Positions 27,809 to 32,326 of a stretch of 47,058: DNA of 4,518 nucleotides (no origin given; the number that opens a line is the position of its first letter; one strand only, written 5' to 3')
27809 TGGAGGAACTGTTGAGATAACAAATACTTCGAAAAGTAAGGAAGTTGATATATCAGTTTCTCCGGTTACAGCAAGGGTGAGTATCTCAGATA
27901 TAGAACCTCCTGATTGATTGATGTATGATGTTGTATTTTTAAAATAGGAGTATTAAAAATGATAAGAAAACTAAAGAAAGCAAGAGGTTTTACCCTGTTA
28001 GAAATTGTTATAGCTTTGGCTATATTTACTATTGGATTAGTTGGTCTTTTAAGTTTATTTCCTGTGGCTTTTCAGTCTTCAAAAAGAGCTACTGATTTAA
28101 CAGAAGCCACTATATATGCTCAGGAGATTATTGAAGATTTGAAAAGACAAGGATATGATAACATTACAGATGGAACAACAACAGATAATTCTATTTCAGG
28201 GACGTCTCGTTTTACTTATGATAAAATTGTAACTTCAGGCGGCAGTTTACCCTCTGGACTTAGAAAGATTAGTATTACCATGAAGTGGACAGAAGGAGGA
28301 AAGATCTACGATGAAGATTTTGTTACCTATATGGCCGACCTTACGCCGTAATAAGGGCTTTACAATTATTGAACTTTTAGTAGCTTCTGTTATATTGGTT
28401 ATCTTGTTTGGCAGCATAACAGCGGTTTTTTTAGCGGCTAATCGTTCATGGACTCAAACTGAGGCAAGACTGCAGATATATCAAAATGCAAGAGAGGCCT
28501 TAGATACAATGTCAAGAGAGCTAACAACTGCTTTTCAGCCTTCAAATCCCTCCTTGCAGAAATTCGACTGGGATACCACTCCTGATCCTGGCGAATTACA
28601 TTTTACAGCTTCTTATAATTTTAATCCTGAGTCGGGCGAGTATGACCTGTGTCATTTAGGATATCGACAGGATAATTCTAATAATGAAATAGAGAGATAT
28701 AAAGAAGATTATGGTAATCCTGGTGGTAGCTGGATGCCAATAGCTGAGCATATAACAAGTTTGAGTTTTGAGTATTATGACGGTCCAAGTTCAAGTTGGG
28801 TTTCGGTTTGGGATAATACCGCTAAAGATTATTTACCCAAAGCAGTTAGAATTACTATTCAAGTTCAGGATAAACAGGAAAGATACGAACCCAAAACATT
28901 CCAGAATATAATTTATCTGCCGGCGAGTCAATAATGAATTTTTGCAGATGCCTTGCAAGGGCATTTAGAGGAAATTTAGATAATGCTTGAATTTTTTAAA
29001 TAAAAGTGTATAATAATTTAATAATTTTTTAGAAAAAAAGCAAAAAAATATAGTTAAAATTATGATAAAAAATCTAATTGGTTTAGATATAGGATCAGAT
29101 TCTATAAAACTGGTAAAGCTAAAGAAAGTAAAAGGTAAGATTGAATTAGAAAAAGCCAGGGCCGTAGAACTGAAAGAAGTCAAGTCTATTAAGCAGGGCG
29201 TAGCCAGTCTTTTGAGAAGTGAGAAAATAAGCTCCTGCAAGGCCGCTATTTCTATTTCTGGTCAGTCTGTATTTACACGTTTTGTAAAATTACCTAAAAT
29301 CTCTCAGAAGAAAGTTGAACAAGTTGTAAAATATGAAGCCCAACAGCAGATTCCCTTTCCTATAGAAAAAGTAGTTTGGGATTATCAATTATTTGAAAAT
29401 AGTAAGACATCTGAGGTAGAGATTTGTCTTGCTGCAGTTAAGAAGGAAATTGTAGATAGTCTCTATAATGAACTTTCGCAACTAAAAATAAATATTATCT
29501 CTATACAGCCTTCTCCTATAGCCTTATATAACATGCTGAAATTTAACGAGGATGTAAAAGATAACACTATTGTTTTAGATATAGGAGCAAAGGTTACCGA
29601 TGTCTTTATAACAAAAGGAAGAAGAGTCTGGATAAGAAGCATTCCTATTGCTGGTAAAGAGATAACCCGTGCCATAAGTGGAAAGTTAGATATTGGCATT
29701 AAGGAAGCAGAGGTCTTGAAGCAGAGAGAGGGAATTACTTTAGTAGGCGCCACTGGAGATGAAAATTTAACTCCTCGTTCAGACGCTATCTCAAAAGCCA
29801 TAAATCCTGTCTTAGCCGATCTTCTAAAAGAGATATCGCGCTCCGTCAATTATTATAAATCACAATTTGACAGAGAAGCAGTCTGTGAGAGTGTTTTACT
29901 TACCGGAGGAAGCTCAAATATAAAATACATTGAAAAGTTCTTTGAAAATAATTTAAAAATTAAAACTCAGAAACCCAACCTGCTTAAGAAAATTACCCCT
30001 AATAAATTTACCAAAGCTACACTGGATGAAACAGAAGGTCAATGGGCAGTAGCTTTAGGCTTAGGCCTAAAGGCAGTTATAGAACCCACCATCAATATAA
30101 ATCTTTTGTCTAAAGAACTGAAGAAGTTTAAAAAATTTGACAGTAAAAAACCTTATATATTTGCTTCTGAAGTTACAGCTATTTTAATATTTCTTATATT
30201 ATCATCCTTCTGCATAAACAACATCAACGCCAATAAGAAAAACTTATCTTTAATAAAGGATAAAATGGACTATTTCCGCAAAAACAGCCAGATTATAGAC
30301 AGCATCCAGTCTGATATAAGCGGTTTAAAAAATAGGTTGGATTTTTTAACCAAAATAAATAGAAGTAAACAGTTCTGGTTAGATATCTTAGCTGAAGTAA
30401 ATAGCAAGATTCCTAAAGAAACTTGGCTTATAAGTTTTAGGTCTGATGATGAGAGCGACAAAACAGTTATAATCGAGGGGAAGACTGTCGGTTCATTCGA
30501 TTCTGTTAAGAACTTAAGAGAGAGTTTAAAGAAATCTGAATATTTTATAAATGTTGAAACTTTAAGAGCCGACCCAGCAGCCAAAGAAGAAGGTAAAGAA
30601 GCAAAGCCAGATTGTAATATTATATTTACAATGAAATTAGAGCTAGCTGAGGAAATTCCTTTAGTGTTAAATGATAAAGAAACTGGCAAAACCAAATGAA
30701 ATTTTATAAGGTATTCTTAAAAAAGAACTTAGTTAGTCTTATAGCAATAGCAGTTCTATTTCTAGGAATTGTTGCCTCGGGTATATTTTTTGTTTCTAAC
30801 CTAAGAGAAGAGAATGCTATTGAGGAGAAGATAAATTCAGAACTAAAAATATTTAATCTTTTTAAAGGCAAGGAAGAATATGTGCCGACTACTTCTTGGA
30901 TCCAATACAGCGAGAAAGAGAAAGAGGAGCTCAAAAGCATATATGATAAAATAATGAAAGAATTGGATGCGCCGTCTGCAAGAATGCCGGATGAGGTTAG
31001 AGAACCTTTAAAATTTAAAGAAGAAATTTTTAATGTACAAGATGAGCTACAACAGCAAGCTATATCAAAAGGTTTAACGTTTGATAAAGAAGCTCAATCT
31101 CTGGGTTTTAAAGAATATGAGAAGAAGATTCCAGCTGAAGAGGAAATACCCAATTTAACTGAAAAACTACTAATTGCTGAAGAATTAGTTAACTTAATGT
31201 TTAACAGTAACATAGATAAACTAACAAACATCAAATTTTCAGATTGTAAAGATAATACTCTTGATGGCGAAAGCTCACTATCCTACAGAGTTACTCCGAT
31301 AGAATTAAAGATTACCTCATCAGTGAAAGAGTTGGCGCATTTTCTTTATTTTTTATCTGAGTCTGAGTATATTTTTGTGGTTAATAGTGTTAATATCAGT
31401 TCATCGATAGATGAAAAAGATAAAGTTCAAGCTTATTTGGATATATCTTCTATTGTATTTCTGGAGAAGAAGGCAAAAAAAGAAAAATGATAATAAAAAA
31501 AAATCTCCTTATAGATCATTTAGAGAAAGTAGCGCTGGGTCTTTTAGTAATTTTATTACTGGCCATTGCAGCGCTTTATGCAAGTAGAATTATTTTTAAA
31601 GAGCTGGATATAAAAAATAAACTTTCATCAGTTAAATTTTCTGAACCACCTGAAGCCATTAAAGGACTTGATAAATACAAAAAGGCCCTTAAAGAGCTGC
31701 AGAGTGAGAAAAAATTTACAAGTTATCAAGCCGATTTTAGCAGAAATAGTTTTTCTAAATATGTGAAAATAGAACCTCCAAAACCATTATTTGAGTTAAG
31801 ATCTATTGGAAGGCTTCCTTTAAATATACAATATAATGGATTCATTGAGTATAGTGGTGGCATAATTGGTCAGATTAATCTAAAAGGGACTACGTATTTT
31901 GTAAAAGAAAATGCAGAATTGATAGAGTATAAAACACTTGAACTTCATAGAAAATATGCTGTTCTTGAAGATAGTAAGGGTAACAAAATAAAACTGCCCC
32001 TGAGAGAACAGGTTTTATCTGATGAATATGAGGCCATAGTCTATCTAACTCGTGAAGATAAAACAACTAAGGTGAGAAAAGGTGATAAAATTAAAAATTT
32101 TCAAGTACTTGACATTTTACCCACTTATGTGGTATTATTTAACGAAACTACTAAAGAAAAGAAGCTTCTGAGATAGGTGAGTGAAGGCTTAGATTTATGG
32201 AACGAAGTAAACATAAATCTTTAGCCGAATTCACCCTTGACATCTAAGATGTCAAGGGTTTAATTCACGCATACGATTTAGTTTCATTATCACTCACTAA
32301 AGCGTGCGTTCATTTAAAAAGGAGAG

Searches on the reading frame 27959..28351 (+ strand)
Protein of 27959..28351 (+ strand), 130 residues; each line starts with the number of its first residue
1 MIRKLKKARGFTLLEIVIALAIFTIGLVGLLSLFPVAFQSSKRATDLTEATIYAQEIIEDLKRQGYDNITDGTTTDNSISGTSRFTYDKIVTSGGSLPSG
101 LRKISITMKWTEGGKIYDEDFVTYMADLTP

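Call 5: search_protein_families(library=pfam, proteins=[window:27959-28351:+], max_evalue=0.001)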
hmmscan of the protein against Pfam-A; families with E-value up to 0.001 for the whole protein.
window:27959-28351:+ (130 aa): 1 family
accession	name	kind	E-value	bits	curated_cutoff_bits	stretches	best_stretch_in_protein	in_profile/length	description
PF07963.17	N_methyl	-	6e-08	32.4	21.2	1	6-31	2-27/27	Prokaryotic N-terminal methylation motif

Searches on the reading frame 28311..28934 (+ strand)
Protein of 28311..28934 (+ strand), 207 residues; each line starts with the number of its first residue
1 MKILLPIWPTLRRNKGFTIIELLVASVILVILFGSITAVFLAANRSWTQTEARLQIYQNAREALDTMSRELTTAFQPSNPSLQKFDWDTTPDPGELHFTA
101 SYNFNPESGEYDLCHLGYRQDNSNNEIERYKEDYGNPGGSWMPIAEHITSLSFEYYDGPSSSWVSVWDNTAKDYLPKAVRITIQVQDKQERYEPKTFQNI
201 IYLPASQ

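Call 5: search_protein_families(library=pfam, proteins=[window:28311-28934:+], max_evalue=0.001)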
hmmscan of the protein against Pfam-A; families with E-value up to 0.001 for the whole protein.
window:28311-28934:+ (207 aa): 2 families
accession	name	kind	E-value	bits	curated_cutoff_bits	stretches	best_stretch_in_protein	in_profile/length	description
PF11612.13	T2SSJ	-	3.9e-07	30.9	28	1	92-189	34-134/140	Type II secretion system (T2SS), protein J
PF07963.17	N_methyl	-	7.4e-07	28.9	21.2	1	12-36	2-26/27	Prokaryotic N-terminal methylation motif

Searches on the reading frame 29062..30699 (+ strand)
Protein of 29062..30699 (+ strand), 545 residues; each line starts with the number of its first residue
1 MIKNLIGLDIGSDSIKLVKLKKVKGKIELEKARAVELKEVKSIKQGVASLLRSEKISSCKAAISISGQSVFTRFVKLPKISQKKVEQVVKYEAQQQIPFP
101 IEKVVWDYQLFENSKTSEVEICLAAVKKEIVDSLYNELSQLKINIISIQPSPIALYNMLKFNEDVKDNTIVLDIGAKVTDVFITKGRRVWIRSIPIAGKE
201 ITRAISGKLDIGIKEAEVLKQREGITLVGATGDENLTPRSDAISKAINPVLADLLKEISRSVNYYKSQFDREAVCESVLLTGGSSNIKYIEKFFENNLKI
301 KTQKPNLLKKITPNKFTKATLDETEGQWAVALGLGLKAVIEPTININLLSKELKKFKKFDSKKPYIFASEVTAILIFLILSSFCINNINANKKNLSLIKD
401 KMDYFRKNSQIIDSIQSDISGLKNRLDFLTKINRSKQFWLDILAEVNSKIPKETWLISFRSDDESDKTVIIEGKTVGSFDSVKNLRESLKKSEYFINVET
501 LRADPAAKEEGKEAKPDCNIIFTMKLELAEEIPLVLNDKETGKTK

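Call 4: search_protein_families(library=pfam, proteins=[window:29062-30699:+], max_evalue=1)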
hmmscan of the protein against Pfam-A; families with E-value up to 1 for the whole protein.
window:29062-30699:+ (545 aa): 8 families
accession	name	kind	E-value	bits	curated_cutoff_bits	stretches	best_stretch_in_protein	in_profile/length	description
PF11104.14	PilM_2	-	1.2e-34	120.2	27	1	7-337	1-338/340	Type IV pilus assembly protein PilM;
PF14450.12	FtsA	-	3.2e-11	44.1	31.8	1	171-306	2-113/127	Cell division protein FtsA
PF06723.19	MreB_Mbl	-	2.5e-07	30.3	27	1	168-303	146-302/327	MreB/Mbl protein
PF05137.18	PilN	-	0.00014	22.3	22.8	1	442-503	2-59/78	Fimbrial assembly protein (PilN)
PF01869.26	BcrAD_BadFG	-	0.0011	19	31.5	0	251-303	195-249/271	BadF/BadG/BcrA/BcrD ATPase family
PF06923.16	GutM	-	0.0042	17.6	25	1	38-95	41-98/107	Glucitol operon activator protein (GutM)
PF13941.12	MutL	-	0.032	13.4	27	1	147-248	220-328/450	MutL protein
PF12637.14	TSCPD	-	0.16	12.8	22.8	1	169-247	15-84/88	TSCPD domain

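Call 6: search_protein_families(library=ncbifam, proteins=[window:29062-30699:+], max_evalue=0.1)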
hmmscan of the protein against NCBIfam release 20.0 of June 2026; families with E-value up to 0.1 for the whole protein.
window:29062-30699:+ (545 aa): 13 families
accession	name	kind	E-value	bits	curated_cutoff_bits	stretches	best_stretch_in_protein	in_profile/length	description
NF045709.1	Amuc_1101_fam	equivalog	3.9e-91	306.7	650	1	28-465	39-477/608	Amuc_1101 family PilM-like pilus complex protein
TIGR01175.1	pilM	subfamily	8.3e-44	150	133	1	5-338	5-347/348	type IV pilus assembly protein PilM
TIGR01174.1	ftsA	equivalog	7.6e-13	48.3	175.85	1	118-302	147-342/371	cell division protein FtsA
NF011660.0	PRK15080.1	equivalog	1.5e-08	34.2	182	1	147-313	126-266/277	ethanolamine utilization protein EutJ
TIGR02529.1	EutJ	subfamily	3.9e-06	26.5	152.1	1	143-313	89-233/239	ethanolamine utilization protein EutJ family protein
NF040964.1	MamK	subfamily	9.5e-05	21.6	400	1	231-299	227-294/335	MamK family actin-like protein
NF010539.0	PRK13927.1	subfamily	0.00043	19.3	293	1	168-302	152-308/339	rod shape-determining protein MreB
NF010540.1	PRK13929.1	exception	0.00055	19.1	515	1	170-301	153-305/334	rod-share determining protein MreBH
NF007009.0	PRK09472.1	equivalog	0.0026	16.9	409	1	163-290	199-344/420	cell division protein FtsA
TIGR00904.1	mreB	subfamily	0.0028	16.8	365.75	0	169-301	152-307/334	MreB/Mrl family cell shape determining protein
NF053558.1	BeeR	equivalog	0.003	16.6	530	1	167-298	159-308/349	BeeR family actin-like protein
TIGR01709.2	typeII_sec_gspL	equivalog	0.01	15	65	1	60-155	51-143/392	type II secretion system protein GspL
TIGR00241.1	CoA_E_activ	domain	0.021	14.3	125.4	0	259-305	187-234/248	acyl-CoA dehydratase activase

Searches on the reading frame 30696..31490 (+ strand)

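Call 4: search_protein_families(library=pfam, proteins=[window:30696-31490:+], max_evalue=1)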
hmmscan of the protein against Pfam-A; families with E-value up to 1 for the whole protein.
window:30696-31490:+ (264 aa): 3 families
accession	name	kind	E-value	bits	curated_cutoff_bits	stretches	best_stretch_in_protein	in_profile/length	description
PF04350.18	PilO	-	0.03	14.9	22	1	138-244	39-132/145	Pilus assembly protein, PilO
PF14147.11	Spore_YhaL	-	0.05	13.7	27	1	20-52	7-40/52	Sporulation protein YhaL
PF03699.18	UPF0182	-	0.059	11.9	27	1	76-118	617-659/770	Uncharacterised protein family (UPF0182)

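Call 6: search_protein_families(library=ncbifam, proteins=[window:30696-31490:+], max_evalue=0.1)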
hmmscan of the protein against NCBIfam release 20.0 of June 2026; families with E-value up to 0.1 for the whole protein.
window:30696-31490:+ (264 aa): 1 family
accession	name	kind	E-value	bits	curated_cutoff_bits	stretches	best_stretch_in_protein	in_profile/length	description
NF038287.2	Amuc_1100_fam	equivalog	1.4e-14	54.3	180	1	9-235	5-246/326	Amuc_1100 family pilus-like protein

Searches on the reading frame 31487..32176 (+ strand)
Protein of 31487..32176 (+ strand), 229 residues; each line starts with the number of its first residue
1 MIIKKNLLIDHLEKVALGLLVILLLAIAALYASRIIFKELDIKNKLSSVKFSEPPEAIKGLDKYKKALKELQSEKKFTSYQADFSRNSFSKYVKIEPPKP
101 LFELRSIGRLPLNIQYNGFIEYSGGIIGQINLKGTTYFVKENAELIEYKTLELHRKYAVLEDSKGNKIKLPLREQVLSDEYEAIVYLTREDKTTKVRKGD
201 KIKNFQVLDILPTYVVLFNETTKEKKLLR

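Call 4: search_protein_families(library=pfam, proteins=[window:31487-32176:+], max_evalue=1)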
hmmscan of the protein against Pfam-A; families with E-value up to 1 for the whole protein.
window:31487-32176:+ (229 aa): 0 families

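Call 6: search_protein_families(library=ncbifam, proteins=[window:31487-32176:+], max_evalue=0.1)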
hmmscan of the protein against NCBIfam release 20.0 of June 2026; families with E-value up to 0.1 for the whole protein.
window:31487-32176:+ (229 aa): 1 family
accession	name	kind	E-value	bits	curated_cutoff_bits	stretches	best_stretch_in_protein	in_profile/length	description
NF042425.1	Amuc_1099_fam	equivalog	0.00056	19.6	50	1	11-83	4-73/321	Amuc_1099 family pilus-like system protein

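Call 69: search_solved_structures(query=A5, max_evalue=10)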
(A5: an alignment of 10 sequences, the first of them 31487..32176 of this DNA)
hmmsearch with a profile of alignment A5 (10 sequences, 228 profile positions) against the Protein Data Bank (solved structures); distinct sequences matched with E-value up to 10: 2.
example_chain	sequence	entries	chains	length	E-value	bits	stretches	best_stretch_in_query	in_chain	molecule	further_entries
3mx9_A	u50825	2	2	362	0.016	17.8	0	115-153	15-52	Protein scV3V2(G19S) | scV3V2(G19S)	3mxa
7qey_G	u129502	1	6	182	3.1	10.3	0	7-38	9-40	Gap junction beta-2 protein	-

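Call 70: search_protein_families(library=pfam, alignment_id=A5, max_evalue=1)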
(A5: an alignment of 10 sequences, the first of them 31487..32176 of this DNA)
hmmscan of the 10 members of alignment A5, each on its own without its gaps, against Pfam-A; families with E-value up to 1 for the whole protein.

A. member 1, window:31487-32176:+ (229 aa): 0 families

B. families by the number of members that match (of 10 scanned): 4 families
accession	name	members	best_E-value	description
PF01909.29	NTP_transf_2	1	0.032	Nucleotidyltransferase domain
PF07220.16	DUF1420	1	0.053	Protein of unknown function (DUF1420)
PF04525.18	LOR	1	0.093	LURP-one-related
PF16537.11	T2SSB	1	0.18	Type II secretion system protein B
